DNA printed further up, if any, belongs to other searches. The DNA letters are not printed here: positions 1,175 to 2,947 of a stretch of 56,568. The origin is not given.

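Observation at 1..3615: ClpP - PP2C - PRTase::P-loop-less RecA/DnaB-like - Macro gene string: candidate undescribed nucleotide/ADP-ribose-centred conflict system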

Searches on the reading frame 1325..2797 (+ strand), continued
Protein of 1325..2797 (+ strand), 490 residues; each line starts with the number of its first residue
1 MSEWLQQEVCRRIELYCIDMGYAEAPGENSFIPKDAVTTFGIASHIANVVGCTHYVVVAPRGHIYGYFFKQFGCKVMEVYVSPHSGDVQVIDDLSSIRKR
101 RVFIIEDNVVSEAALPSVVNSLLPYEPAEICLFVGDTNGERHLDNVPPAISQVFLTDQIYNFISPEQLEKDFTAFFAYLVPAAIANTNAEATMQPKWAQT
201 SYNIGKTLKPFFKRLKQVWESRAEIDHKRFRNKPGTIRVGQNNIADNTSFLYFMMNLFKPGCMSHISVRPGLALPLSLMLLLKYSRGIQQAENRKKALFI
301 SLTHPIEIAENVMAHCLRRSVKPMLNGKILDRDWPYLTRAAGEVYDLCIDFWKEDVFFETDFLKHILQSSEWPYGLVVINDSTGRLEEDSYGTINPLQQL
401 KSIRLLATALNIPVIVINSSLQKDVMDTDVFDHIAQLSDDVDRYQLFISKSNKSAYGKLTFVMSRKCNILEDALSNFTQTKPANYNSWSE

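Call 50: find_encoding_contigs(protein=P0009, flank=10000, max_places=4)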
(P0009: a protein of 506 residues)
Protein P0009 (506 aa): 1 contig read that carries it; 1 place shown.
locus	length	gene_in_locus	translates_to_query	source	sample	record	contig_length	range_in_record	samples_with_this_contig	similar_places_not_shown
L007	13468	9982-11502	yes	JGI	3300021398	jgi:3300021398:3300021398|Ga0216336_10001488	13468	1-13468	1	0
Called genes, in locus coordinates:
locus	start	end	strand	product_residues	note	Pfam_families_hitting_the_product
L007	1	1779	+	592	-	?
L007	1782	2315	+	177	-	-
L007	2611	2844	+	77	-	-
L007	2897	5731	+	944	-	PF10412:TrwB_AAD_bind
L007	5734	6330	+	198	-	PF00574:CLP_protease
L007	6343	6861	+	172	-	PF01928:CYTH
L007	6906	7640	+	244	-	PF00481:PP2C (faint), PF13672:PP2C_2, PF07228:SpoIIE (weak)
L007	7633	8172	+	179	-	PF00156:Pribosyltran (weak)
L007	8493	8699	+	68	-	-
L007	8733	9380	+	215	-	-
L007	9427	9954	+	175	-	PF00293:NUDIX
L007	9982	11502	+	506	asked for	-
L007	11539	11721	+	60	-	-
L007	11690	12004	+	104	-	-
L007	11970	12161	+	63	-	-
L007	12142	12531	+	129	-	PF00782:DSPc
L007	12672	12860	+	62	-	-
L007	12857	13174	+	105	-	-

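Call 51: find_encoding_contigs(protein=P0008, flank=10000, max_places=3)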
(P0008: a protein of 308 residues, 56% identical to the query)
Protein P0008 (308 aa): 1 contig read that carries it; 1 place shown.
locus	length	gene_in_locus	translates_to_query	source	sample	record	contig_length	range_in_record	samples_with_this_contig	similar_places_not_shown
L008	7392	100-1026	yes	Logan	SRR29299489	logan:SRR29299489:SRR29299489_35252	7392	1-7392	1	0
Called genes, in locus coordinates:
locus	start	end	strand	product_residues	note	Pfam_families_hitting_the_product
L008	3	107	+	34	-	?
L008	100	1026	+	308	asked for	-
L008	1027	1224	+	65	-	-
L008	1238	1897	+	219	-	-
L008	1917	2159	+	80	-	-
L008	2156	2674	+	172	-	PF00293:NUDIX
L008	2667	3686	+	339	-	-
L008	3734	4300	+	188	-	-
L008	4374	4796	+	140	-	-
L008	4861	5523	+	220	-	-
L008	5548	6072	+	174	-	PF13091:PLDc_2, PF00614:PLDc (weak)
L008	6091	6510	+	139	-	-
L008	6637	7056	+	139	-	PF20274:cREC_REC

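Call 52: find_encoding_contigs(protein=P0005, flank=10000, max_places=3)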
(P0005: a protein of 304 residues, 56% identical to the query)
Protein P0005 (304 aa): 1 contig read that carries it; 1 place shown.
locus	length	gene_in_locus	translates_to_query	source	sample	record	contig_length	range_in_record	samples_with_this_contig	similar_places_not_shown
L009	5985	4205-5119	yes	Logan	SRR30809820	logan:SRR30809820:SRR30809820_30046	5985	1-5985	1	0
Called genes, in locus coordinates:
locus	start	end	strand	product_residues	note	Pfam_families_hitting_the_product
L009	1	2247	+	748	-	?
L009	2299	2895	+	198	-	PF00574:CLP_protease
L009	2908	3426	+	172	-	PF01928:CYTH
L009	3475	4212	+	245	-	PF00481:PP2C (faint), PF07228:SpoIIE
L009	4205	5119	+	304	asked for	-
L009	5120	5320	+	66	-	-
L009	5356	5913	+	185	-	PF00293:NUDIX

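Call 56: search_protein_families(library=ncbifam, proteins=[L007:1-1779:+, L007:1782-2315:+, L007:2611-2844:+, L007:2897-5731:+, L007:7633-8172:+, L007:8733-9380:+, L007:12142-12531:+, L006:56-985:+, L006:982-1734:+, L006:1731-3860:+], max_evalue=0.001)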
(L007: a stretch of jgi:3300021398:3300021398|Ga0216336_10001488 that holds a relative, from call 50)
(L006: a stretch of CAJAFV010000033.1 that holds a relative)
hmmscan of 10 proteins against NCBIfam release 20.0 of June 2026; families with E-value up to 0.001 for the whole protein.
L007:1-1779:+ (592 aa): 0 families

L007:1782-2315:+ (177 aa): 0 families

L007:2611-2844:+ (77 aa): 0 families

L007:2897-5731:+ (944 aa): 6 families
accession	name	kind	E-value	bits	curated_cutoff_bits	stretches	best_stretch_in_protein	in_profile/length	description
TIGR03743.1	SXT_TraD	subfamily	6.3e-14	51.3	366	1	401-451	164-214/636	conjugative transfer system coupling protein TraD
NF045973.1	conju_CD1115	equivalog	2.7e-07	29.8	250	0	639-739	265-362/442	VirD4-like conjugal transfer protein, CD1115 family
NF053655.1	CedD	equivalog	1.8e-06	26.9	600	0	400-474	209-282/527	DNA-translocating ATPase CedD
NF045975.1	VirB4_plasma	equivalog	2.9e-06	25.3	590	0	415-449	518-552/894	Mbov_0397 family ICE element conjugal transfer ATPase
TIGR03754.1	conj_TOL_TraD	equivalog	4.4e-06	25.5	647.55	1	401-452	169-220/643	type IV conjugative transfer system coupling protein TraD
TIGR00929.1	VirB4_CagE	subfamily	6.4e-06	24.7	643.1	1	608-773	589-739/792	VirB4 family type IV secretion/conjugal transfer ATPase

L007:7633-8172:+ (179 aa): 1 family
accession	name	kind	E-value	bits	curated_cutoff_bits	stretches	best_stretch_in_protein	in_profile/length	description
TIGR01203.1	HGPRTase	equivalog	0.00043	20.1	150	1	91-131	78-118/167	hypoxanthine phosphoribosyltransferase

L007:8733-9380:+ (215 aa): 0 families

L007:12142-12531:+ (129 aa): 1 family
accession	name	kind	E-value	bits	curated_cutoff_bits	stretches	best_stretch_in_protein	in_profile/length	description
NF009025.0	PRK12361.1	equivalog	9.8e-11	40.5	505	1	37-114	139-217/546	hypothetical protein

L006:56-985:+ (309 aa): 7 families
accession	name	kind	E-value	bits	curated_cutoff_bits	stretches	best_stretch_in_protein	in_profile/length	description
TIGR03965.1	mycofact_glyco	equivalog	6.5e-20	71.4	280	1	48-267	74-306/467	mycofactocin biosynthesis glycosyltransferase MftF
NF041875.1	EPS_EpsD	equivalog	3.5e-18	66.1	370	1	50-277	1-243/325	exopolysaccharide biosynthesis glycosyltransferase EpsD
TIGR04283.1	glyco_like_mftF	equivalog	1e-09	38.3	182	1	50-226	1-171/221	TIGR04283 family arsenosugar biosynthesis glycosyltransferase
NF007482.0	PRK10073.1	equivalog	1.2e-08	34.4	423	1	47-140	5-102/334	glycosyltransferase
NF038299.1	EPS_HpsN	equivalog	5.7e-06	25.5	425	1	48-149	1-107/317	hormogonium polysaccharide biosynthesis glycosyltransferase HpsN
NF041394.1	GtaseAglG_Halo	equivalog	1.4e-05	24.5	440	1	78-149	32-108/304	glucosyl-dolichyl phosphate glucuronosyltransferase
NF038302.1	EPS_HpsE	equivalog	1.5e-05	24.1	300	1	51-145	4-108/307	hormogonium polysaccharide biosynthesis glycosyltransferase HpsE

L006:982-1734:+ (250 aa): 0 families

L006:1731-3860:+ (709 aa): 3 families
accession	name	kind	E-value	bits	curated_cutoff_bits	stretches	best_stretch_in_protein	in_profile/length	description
NF041651.1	nodul_NodU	equivalog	9e-34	117.2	1000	1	211-557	203-538/556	nodulation protein NodU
TIGR00143.1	hypF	equivalog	2.4e-06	26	466.1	0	131-172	468-510/741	carbamoyltransferase HypF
TIGR03723.1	T6A_TsaD_YgjD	equivalog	6.3e-05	22.2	296.1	1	134-351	106-309/314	tRNA (adenosine(37)-N6)-threonylcarbamoyltransferase complex transferase subunit TsaD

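Call 57: search_protein_families(library=padloc, proteins=[L007:2897-5731:+, L007:5734-6330:+, L007:6343-6861:+, L007:6906-7640:+, L007:7633-8172:+, L007:8733-9380:+, L007:9427-9954:+, L007:9982-11502:+, L007:12142-12531:+, L008:2667-3686:+], max_evalue=0.01)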
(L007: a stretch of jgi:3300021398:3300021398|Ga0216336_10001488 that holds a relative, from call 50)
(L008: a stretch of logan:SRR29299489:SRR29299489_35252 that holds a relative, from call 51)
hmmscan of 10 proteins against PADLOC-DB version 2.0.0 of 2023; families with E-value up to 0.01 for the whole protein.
L007:2897-5731:+ (944 aa): 7 families
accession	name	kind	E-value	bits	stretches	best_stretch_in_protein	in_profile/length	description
PDLC04140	mad8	-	2.7e-15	54.7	1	413-740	28-260/314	mads_8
PDLC04103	HerA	-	2.4e-05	20.9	1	400-451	159-211/579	-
PDLC02685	DndH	-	0.00013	17.8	1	634-707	1524-1603/1678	DndH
PDLC04105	HerA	-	0.00063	16.4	1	412-451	165-206/576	-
PDLC02704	PbeA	-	0.00063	16.3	1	667-739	383-450/682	PbeA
PDLC02683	DndH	-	0.00096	15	1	606-710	1209-1314/1389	DndH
PDLC02684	DndH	-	0.0034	12.9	0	615-708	1546-1641/1715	DndH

L007:5734-6330:+ (198 aa): 0 families

L007:6343-6861:+ (172 aa): 0 families

L007:6906-7640:+ (244 aa): 1 family
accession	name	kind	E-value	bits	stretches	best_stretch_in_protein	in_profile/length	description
PDLC04518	PDC-M21C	-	2e-06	25.2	1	40-135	25-113/243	-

L007:7633-8172:+ (179 aa): 0 families

L007:8733-9380:+ (215 aa): 0 families

L007:9427-9954:+ (175 aa): 1 family
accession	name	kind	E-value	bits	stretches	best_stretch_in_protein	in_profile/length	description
PDLC04899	PDC-S07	-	0.00057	17.5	1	34-101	3-68/135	-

L007:9982-11502:+ (506 aa): 0 families

L007:12142-12531:+ (129 aa): 0 families

L008:2667-3686:+ (339 aa): 0 families

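Call 58: find_related_loci(query=A3, collection=metagenome_contigs, flank=10000)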
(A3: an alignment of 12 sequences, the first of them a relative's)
Query A3 (490 aa) in metagenome_contigs; peptide patterns used: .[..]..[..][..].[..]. (x = any residue, [..] = any of these).
39 stretches matched a pattern; 1 encode a relative of the query (tblastn E <= 1e-3); 1 distinct loci.
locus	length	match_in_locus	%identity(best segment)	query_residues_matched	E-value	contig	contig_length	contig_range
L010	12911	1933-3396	55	1-487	0e+0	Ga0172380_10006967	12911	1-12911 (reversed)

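Call 59: find_related_loci(query=A3, collection=viral_contigs, flank=10000)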
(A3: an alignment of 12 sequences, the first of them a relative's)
Query A3 (490 aa) in viral_contigs; peptide patterns used: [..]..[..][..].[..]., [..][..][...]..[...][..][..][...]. (x = any residue, [..] = any of these).
209 stretches matched a pattern, but none encodes a relative of the query by tblastn (E <= 1e-3).

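Call 62: search_solved_structures(query=A3, max_evalue=1, show_alignments=2)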
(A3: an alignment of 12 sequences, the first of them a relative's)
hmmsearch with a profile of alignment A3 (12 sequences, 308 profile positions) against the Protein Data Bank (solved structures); distinct sequences matched with E-value up to 1: 12.
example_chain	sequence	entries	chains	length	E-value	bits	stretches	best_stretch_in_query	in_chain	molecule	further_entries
2r6a_A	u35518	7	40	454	3.6e-07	32.6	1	101-289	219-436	Replicative helicase | Replicative DNA helicase DnaB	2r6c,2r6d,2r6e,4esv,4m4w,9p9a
2vye_A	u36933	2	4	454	5.1e-07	32.2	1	101-289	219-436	REPLICATIVE DNA HELICASE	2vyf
9dls_A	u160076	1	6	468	1.8e-05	27.1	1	112-241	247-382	Replicative DNA helicase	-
6t66_A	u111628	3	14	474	1.8e-05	27.1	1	112-241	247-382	Replicative DNA helicase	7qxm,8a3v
6kza_A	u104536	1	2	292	2.2e-05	26.8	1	113-241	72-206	Replicative DNA helicase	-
2q6t_A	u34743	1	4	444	6.3e-05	25.3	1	122-240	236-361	DnaB replication fork helicase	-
6bbm_A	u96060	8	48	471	6.5e-05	25.2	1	113-241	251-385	Replicative DNA helicase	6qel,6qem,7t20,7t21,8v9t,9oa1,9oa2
7t22_A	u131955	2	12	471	6.6e-05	25.2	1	113-241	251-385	Replicative DNA helicase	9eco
4nmn_A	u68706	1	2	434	0.024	16.8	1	74-240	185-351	Replicative DNA helicase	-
9w9i_A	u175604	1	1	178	0.29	13.2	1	209-268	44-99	Kinesin-like protein KIF3A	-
2cvf_A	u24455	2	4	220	0.78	11.8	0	192-241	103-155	DNA repair and recombination protein radB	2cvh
6o55_A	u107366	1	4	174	0.83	11.7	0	134-176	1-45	N5-carboxyaminoimidazole ribonucleotide mutase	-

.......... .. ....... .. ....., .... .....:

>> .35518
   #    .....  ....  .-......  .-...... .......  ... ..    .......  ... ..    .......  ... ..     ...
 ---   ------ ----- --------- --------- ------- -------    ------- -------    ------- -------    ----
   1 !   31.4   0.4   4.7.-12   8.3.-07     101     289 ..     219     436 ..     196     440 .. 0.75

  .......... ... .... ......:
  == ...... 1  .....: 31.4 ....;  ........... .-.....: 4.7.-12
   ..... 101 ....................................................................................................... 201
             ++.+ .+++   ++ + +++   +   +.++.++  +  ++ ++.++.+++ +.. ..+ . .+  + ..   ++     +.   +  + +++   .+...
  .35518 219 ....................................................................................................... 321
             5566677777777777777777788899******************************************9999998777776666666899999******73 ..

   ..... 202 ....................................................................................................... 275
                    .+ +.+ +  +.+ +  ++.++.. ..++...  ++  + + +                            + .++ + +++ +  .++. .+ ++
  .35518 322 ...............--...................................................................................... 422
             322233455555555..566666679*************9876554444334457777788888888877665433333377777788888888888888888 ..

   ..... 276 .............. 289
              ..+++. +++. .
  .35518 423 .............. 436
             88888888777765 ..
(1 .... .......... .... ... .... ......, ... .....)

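Call 66: search_dna_similar(query=L007:2897-5728:+, collection=plasmids, mode=protein, max_rows=15, max_evalue=1e-10)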
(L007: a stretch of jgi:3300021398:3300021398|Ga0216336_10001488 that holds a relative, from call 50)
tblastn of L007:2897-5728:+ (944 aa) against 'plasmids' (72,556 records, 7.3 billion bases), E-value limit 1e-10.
Records with a match: 68; places in all: 73; records where one place covers at least 80% of the query: 0.
Best place of each record, by identity: <60% 68.
By first word of the organism name: Natrinema 12; Bacillus 10; Streptomyces 10; Haladaptatus 5; Halomontanus 4; Halalkalicoccus 3; Haloterrigena 3; Embleya 2; Bradyrhizobium 1; Sulfitobacter 1; and 17 more.
By predicted mobility (MOB-suite, as given by PLSDB): non-mobilizable 64; conjugative 2; mobilizable 2.
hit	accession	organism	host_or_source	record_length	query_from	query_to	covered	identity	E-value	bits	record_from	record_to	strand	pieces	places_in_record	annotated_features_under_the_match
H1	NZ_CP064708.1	Bradyrhizobium sp. 131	Acmispon strigosus,cell culture,root ...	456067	344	781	46%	32.9%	1e-55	218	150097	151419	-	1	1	type IV secretion system DNA-binding domain-containing protein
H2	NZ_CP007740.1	Bacillus methanolicus MGA3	soil sample, enrichment culture ...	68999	283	780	53%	25.1%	3e-20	104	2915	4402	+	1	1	DUF87 domain-containing protein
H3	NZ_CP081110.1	Sulfitobacter mediterraneus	-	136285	402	778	40%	32.5%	7e-50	200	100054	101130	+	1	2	type IV secretion system DNA-binding domain-containing protein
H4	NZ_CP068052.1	Peribacillus psychrosaccharolyticus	-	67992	290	780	52%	24.0%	8e-18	97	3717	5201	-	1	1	DUF87 domain-containing protein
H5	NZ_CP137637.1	Niallia sp. XMNu-256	-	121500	297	780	51%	24.2%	5e-18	98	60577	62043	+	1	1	DUF87 domain-containing protein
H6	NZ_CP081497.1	Streptomyces sp. BHT-5-2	whole organism,plant soil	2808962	339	782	47%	26.3%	6e-34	149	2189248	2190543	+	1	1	none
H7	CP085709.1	Bacillus sp. CMF21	single cell,soil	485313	290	780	52%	23.7%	3e-17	95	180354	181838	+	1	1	DUF87 domain-containing protein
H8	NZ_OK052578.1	Metabacillus dongyingensis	white elm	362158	290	780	52%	23.7%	1e-16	94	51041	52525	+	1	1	DUF87 domain-containing protein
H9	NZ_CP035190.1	Bacillus licheniformis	cell culture,food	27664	349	780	46%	26.9%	6e-21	107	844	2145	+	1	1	DUF87 domain-containing protein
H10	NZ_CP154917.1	Bacillus subtilis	-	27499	349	780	46%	26.9%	8e-21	107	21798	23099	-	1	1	DUF87 domain-containing protein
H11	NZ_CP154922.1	Bacillus subtilis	-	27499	349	780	46%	26.9%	8e-21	107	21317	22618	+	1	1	DUF87 domain-containing protein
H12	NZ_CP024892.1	Rhodococcus ruber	cell culture,activated sludge from ...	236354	390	810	45%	27.4%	9e-40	168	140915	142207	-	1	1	DUF87 domain-containing protein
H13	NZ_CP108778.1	Embleya sp. NBC_00896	-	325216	413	787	40%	30.4%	3e-37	160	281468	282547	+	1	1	type IV secretory system conjugative DNA transfer family protein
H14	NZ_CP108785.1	Embleya sp. NBC_00888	-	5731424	363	787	45%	26.4%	2e-35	154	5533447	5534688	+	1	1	none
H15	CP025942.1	Bacillus subtilis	Mixed culture,Chinese food lobster sauce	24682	349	780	46%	25.9%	6e-22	110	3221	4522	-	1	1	ATPase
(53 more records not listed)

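Call 67: get_annotated_region(hit=H1, flank=8000)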
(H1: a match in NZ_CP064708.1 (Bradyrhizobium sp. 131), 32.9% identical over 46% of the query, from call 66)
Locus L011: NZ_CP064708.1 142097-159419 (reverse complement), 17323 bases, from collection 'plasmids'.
description: Bradyrhizobium sp. 131 plasmid p131_1, complete sequence
organism: Bradyrhizobium sp. 131 (NCBI taxid 2782609)
taxonomy: Bacteria; Pseudomonadota; Alphaproteobacteria; Hyphomicrobiales; Nitrobacteraceae; Bradyrhizobium; Bradyrhizobium sp. 131
host: -; source: Acmispon strigosus,cell culture,root nodule; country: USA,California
typing (MOB-suite, as given by PLSDB): non-mobilizable
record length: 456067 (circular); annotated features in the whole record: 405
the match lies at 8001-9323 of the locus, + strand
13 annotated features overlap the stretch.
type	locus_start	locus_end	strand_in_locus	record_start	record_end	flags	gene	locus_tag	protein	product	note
CDS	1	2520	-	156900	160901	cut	-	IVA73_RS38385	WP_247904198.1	CHAT domain-containing protein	-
CDS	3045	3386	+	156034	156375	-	-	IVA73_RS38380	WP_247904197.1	hypothetical protein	-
CDS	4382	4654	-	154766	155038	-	-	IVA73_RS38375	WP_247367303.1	hypothetical protein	-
CDS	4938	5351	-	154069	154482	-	-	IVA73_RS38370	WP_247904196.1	hypothetical protein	-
CDS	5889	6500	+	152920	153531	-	-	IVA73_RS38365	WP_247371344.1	hypothetical protein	-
CDS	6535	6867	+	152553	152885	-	-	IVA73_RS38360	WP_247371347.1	hypothetical protein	-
CDS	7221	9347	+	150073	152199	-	-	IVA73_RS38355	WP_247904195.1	type IV secretion system DNA-binding domain-containing protein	-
CDS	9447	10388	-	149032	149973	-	-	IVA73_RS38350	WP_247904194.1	hypothetical protein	-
CDS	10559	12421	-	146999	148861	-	-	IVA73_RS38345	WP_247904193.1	CHAT domain-containing protein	-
CDS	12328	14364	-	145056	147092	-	-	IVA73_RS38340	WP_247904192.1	tetratricopeptide repeat protein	-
CDS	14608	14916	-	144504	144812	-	-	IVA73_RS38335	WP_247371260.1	hypothetical protein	-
CDS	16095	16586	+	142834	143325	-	-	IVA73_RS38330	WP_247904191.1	hypothetical protein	-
CDS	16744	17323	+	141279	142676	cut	-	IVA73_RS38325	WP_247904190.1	DUF4407 domain-containing protein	-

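Call 68: get_annotated_region(hit=H3, flank=8000)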
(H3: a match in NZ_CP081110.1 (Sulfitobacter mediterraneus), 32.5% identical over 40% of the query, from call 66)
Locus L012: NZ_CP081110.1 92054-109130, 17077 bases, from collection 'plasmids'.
description: Sulfitobacter mediterraneus strain M342 plasmid unnamed1, complete sequence
organism: Sulfitobacter mediterraneus (NCBI taxid 83219)
taxonomy: Bacteria; Pseudomonadota; Alphaproteobacteria; Rhodobacterales; Roseobacteraceae; Sulfitobacter; Sulfitobacter mediterraneus
host: -; source: -; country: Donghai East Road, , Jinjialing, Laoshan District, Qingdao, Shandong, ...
typing (MOB-suite, as given by PLSDB): non-mobilizable
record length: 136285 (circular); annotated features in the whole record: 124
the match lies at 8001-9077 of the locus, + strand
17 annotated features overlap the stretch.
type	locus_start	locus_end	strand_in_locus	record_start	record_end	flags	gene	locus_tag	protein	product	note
CDS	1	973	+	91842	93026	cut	repA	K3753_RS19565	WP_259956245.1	plasmid partitioning protein RepA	-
CDS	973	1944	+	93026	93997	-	repB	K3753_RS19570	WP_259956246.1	plasmid partitioning protein RepB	-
CDS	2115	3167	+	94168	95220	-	-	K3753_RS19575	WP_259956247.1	helix-turn-helix domain-containing protein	-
CDS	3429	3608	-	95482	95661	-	-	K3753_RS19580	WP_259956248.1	hypothetical protein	-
CDS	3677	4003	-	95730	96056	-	-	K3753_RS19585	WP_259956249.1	hypothetical protein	-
CDS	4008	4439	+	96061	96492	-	-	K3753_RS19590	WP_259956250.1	hypothetical protein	-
CDS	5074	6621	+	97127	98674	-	-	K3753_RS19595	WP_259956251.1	recombinase family protein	GO:0006310 - DNA recombination [Evidence IEA]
CDS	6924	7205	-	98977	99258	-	-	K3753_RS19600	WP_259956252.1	hypothetical protein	-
CDS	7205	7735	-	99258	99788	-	-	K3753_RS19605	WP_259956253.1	DUF3768 domain-containing protein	-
CDS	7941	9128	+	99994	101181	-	-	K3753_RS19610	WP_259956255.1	type IV secretion system DNA-binding domain-containing protein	-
CDS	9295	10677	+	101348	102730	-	-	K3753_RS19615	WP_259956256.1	transposase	GO:0006313 - DNA transposition [Evidence IEA]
CDS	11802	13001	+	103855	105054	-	-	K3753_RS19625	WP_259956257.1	IS91 family transposase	-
CDS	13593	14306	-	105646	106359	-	-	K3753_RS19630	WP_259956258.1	alpha/beta hydrolase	-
CDS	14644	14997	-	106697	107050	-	-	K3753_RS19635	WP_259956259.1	hypothetical protein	-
CDS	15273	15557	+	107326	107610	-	-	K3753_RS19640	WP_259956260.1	hypothetical protein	-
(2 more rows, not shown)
